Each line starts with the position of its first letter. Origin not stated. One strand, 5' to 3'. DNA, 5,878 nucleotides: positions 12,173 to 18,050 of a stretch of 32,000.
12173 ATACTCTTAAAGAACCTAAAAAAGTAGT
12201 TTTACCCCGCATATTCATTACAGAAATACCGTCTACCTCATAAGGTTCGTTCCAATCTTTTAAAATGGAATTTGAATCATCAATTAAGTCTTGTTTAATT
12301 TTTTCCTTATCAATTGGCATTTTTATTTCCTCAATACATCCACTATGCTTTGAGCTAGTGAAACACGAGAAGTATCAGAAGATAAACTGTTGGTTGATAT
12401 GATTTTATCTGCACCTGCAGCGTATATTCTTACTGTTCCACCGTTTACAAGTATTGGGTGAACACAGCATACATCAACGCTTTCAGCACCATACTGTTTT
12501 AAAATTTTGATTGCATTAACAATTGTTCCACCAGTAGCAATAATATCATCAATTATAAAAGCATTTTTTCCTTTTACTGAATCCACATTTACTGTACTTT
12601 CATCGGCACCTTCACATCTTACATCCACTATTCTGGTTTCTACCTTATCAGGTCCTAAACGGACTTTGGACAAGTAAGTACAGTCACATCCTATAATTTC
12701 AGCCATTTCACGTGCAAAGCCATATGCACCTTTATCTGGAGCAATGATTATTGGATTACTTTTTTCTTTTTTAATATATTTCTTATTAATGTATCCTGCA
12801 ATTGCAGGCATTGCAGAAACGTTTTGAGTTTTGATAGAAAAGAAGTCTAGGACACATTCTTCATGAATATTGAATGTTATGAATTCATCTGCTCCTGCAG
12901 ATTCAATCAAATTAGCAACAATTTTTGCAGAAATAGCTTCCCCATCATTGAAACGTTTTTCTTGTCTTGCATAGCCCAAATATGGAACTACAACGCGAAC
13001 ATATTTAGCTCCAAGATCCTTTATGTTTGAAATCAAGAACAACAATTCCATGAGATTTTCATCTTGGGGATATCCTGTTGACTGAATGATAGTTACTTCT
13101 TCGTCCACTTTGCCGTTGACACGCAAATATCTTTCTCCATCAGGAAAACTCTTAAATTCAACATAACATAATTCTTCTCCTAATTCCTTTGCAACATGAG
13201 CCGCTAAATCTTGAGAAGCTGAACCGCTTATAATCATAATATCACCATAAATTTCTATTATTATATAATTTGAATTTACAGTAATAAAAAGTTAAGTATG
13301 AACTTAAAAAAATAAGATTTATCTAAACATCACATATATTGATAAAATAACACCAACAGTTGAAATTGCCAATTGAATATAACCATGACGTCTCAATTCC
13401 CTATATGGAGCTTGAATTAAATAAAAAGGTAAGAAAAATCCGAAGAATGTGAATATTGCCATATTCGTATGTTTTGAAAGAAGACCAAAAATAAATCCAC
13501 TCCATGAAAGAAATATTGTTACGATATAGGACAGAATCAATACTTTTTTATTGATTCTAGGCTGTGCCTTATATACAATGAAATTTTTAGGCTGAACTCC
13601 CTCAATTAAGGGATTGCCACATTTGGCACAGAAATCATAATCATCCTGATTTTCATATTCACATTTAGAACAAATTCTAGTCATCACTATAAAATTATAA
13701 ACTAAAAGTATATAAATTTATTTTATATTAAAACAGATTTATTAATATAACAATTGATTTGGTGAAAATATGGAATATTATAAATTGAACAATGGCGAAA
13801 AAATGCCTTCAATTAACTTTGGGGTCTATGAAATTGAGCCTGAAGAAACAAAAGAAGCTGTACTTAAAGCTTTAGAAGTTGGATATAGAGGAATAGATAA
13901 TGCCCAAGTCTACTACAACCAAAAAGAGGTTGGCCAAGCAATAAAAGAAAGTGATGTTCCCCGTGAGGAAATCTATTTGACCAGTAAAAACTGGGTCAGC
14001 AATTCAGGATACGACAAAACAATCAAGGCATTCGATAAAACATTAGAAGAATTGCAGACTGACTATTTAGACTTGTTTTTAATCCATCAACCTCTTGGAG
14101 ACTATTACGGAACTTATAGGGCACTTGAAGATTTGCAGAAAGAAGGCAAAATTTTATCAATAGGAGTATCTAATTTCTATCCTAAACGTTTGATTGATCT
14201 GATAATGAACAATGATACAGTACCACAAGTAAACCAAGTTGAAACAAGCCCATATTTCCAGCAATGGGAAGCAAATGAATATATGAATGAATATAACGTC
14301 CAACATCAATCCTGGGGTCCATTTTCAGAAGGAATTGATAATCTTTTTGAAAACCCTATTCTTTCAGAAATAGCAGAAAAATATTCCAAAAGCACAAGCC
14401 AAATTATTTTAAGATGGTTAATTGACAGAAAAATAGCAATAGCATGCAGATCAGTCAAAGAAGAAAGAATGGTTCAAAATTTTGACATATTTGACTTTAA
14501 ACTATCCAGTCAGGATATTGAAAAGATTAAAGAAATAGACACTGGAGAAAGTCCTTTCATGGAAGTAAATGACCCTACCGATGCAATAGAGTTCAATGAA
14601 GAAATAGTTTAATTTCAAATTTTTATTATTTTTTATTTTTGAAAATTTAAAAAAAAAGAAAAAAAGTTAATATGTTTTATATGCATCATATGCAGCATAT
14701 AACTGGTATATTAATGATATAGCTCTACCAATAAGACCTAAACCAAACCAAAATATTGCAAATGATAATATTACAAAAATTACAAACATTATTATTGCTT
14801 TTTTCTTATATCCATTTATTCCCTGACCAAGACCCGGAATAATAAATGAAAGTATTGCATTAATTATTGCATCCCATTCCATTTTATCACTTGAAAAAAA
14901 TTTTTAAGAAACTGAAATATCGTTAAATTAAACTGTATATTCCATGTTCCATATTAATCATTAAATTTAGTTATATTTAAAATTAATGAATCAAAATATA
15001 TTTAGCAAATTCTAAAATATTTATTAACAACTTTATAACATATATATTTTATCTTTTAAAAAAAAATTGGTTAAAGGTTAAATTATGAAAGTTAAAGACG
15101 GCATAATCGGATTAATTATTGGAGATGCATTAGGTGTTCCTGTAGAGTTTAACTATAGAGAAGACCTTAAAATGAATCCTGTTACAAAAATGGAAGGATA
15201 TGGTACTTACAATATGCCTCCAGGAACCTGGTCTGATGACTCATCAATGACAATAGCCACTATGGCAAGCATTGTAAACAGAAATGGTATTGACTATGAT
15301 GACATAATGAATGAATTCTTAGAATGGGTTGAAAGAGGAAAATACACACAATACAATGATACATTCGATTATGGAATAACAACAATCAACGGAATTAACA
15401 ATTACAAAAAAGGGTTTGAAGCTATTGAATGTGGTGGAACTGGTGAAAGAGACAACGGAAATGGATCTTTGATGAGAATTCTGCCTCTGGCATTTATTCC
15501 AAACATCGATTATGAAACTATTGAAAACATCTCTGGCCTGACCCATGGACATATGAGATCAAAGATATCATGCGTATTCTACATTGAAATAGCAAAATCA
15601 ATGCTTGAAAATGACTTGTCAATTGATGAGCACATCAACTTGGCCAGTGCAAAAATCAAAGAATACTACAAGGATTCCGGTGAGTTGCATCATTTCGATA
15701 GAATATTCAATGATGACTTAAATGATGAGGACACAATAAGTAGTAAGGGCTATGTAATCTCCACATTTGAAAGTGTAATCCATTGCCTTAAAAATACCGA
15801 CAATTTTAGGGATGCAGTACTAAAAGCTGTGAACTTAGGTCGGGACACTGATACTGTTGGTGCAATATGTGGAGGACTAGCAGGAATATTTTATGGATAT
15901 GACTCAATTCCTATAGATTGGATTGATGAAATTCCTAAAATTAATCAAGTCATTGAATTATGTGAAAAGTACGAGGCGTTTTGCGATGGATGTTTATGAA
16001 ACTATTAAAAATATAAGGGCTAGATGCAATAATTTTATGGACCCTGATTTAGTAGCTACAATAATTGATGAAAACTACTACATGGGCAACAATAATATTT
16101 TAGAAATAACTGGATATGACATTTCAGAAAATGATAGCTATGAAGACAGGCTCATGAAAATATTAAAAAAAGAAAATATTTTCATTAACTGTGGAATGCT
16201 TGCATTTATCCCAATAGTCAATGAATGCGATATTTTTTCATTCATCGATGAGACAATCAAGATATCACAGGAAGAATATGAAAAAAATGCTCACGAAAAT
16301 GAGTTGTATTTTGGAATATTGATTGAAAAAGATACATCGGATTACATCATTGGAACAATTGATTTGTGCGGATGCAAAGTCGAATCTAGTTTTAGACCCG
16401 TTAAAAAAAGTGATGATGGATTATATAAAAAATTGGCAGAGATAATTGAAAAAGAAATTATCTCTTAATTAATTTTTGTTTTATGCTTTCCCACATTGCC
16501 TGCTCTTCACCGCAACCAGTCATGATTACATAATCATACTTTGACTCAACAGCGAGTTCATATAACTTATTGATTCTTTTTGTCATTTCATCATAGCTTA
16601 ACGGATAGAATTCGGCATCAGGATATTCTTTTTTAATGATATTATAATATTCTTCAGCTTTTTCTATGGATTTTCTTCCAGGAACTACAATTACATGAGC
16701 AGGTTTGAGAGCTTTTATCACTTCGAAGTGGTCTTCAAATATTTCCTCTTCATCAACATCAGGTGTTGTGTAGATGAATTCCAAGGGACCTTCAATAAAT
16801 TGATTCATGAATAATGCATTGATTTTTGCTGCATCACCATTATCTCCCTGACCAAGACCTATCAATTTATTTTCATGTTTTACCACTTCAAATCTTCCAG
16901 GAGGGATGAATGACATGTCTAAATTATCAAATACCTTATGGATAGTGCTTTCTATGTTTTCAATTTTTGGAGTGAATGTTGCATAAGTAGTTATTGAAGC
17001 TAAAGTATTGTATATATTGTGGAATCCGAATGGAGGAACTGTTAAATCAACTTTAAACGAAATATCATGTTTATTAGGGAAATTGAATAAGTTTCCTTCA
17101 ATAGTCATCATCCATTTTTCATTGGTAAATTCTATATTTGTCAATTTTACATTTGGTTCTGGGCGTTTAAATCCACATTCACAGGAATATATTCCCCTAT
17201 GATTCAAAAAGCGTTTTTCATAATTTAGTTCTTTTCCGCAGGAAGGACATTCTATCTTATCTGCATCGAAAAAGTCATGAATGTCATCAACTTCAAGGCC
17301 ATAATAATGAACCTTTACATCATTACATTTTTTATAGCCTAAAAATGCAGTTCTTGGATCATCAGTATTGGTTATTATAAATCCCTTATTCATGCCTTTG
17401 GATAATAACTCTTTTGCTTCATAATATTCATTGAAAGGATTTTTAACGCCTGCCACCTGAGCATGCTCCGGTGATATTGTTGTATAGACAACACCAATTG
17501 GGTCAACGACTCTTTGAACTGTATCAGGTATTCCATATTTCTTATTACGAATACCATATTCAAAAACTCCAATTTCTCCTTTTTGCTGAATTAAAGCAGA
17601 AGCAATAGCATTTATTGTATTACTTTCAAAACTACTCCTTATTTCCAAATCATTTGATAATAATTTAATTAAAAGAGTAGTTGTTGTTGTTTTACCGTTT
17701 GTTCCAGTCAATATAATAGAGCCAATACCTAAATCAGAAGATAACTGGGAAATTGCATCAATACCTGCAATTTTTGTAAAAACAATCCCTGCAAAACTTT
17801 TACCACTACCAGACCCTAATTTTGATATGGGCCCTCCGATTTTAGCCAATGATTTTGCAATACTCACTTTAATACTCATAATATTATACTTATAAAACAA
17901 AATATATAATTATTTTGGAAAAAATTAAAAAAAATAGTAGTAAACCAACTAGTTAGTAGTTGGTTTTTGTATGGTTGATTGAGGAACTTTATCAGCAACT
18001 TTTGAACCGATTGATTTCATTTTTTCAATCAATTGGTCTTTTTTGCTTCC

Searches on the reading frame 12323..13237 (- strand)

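Call 9: search_protein_families(library=pfam, proteins=[window:12323-13237:-], max_evalue=0.001)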
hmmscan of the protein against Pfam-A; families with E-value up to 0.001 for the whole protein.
window:12323-13237:- (304 aa): 4 families
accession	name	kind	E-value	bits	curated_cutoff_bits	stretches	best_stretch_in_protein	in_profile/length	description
PF13793.12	Pribosyltran_N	-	6.6e-33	113.5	25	1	1-115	2-117/117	N-terminal domain of ribose phosphate pyrophosphokinase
PF00156.33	Pribosyltran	-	1.5e-18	67.1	26.3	1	145-260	14-124/158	Phosphoribosyl transferase domain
PF14572.12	Pribosyl_synth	-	2.6e-07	31.2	27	1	218-292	78-152/184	Phosphoribosyl synthetase-associated domain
PF14681.12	UPRTase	-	4.4e-05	23.5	27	1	221-271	118-168/206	Uracil phosphoribosyltransferase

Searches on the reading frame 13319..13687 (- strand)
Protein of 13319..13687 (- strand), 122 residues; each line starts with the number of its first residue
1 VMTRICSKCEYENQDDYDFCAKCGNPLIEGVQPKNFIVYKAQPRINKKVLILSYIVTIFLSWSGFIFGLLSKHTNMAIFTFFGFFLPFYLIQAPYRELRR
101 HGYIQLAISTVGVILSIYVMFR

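Call 40: search_protein_families(library=pfam, proteins=[window:13319-13687:-], max_evalue=0.1)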
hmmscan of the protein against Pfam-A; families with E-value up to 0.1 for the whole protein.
window:13319-13687:- (122 aa): 7 families
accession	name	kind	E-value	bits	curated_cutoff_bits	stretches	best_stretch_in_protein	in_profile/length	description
PF13240.11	Zn_Ribbon_1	-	1.4e-06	28.3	25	1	6-27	2-23/23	zinc-ribbon domain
PF12773.13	DZR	-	4.9e-05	23.8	27.3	1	6-27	1-22/45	Double zinc ribbon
PF24463.1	DUF7577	-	0.0025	17.8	28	1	4-27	3-26/27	Domain of unknown function (DUF7577)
PF18912.6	DZR_2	-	0.011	16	27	1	4-30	22-49/56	Double zinc ribbon domain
PF13248.11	Zn_ribbon_3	-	0.021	14.8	27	1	4-27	3-26/26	zinc-ribbon domain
PF02150.21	Zn_ribbon_RPB9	-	0.044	14.1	25.2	0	19-28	3-12/36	RNA polymerases M/15 Kd subunit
PF17032.10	Zn_ribbon_15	-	0.049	14.9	28.9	1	4-24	53-73/73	zinc-ribbon family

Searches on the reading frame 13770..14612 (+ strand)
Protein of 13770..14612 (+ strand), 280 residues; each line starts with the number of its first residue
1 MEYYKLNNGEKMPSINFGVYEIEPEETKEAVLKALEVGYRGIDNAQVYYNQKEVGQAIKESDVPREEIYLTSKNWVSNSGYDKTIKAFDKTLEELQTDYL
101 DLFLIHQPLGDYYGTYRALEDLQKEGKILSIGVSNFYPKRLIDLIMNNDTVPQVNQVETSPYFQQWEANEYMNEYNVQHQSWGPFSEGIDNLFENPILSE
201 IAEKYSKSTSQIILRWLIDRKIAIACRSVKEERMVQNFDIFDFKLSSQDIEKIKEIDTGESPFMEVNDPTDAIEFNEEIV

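Call 8: search_protein_families(library=pfam, proteins=[window:13770-14612:+], max_evalue=0.001)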
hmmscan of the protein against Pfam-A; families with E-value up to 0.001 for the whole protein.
window:13770-14612:+ (280 aa): 1 family
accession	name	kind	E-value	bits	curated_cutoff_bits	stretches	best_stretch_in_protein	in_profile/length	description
PF00248.27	Aldo_ket_red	-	3.6e-45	154.7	24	1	21-257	15-290/291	Aldo/keto reductase family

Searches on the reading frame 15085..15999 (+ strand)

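Call 8: search_protein_families(library=pfam, proteins=[window:15085-15999:+], max_evalue=0.001)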
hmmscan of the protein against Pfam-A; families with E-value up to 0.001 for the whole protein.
window:15085-15999:+ (304 aa): 1 family
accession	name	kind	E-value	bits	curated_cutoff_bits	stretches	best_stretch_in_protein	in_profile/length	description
PF03747.19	ADP_ribosyl_GH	-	2.3e-67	228.1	26.2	1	6-276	2-285/287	ADP-ribosylglycohydrolase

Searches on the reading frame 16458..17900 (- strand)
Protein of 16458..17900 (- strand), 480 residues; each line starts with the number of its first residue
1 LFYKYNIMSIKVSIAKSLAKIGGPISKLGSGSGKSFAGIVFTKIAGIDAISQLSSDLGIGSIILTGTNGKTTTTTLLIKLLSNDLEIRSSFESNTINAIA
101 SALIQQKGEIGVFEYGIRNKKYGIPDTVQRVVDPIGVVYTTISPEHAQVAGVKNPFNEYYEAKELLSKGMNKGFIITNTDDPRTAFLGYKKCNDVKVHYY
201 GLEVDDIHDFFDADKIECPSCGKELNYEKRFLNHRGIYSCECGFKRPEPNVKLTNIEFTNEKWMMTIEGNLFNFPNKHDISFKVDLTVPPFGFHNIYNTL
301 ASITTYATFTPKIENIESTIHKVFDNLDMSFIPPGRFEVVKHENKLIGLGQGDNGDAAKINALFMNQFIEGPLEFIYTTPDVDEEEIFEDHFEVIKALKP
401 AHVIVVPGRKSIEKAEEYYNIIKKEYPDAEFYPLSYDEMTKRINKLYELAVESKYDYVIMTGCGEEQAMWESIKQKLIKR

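Call 8: search_protein_families(library=pfam, proteins=[window:16458-17900:-], max_evalue=0.001)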
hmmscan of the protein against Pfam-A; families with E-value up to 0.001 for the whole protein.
window:16458-17900:- (480 aa): 1 family
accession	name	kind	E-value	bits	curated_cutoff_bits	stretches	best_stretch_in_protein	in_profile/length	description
PF08245.18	Mur_ligase_M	-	2.3e-18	67.3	24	1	65-222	2-165/200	Mur ligase middle domain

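Call 40: search_protein_families(library=pfam, proteins=[window:16458-17900:-], max_evalue=0.1)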
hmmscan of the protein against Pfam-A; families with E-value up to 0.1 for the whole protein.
window:16458-17900:- (480 aa): 2 families
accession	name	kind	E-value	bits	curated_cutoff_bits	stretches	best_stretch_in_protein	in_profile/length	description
PF08245.18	Mur_ligase_M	-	2.3e-18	67.3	24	1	65-222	2-165/200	Mur ligase middle domain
PF24460.1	DUF7575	-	0.023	14.5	28.5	1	214-226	2-14/28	Domain of unknown function (DUF7575)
